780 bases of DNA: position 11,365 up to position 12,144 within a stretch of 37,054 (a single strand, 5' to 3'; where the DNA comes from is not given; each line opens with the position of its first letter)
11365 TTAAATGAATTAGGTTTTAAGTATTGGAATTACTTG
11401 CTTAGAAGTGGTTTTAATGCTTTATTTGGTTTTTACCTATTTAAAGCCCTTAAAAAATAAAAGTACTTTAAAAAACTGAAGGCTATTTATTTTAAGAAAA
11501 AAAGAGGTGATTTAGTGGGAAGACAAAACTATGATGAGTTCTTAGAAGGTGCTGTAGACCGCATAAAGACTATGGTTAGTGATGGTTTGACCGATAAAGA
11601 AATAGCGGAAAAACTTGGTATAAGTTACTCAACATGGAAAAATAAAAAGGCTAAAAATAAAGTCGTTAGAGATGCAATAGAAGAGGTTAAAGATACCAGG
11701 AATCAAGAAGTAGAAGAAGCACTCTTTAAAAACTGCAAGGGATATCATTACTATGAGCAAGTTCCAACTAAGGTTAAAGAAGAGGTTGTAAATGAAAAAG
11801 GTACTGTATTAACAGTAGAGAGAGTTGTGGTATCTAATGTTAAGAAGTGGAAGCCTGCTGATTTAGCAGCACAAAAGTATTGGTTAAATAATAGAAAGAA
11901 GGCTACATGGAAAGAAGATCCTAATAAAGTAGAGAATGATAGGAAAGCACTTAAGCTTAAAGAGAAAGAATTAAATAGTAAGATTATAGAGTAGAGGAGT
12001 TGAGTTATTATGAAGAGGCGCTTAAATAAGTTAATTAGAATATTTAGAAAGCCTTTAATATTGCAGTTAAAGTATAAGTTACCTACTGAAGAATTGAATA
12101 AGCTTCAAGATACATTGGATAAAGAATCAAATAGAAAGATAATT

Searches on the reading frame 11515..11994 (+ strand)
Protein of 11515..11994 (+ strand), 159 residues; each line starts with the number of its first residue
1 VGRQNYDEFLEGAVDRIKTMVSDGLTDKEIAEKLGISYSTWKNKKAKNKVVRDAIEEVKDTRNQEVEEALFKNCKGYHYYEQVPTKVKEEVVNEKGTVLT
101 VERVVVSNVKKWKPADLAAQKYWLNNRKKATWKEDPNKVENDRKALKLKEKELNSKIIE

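Call 18: search_protein_families(library=phrogs, proteins=[window:11515-11994:+], max_evalue=0.001)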
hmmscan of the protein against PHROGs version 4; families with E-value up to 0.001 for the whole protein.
window:11515-11994:+ (159 aa): 7 families
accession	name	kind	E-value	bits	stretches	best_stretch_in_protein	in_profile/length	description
phrog_309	-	head and packaging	6.3e-33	116.1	1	5-153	137-271/319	terminase small subunit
phrog_26445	-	unknown function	2.3e-05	25.8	1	16-75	9-63/101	-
phrog_664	-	DNA, RNA and nucleotide metabolism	6.6e-05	23.8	1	14-65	90-141/210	DNA binding protein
phrog_23444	-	head and packaging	8.2e-05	23.7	1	30-134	3-100/126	terminase small subunit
phrog_597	-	DNA, RNA and nucleotide metabolism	0.00017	22.6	1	19-148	107-185/200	DNA binding protein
phrog_7989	-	unknown function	0.0005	20.9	0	21-61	3-43/74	-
phrog_125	-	DNA, RNA and nucleotide metabolism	0.00084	19.9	1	13-91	168-240/254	DNA invertase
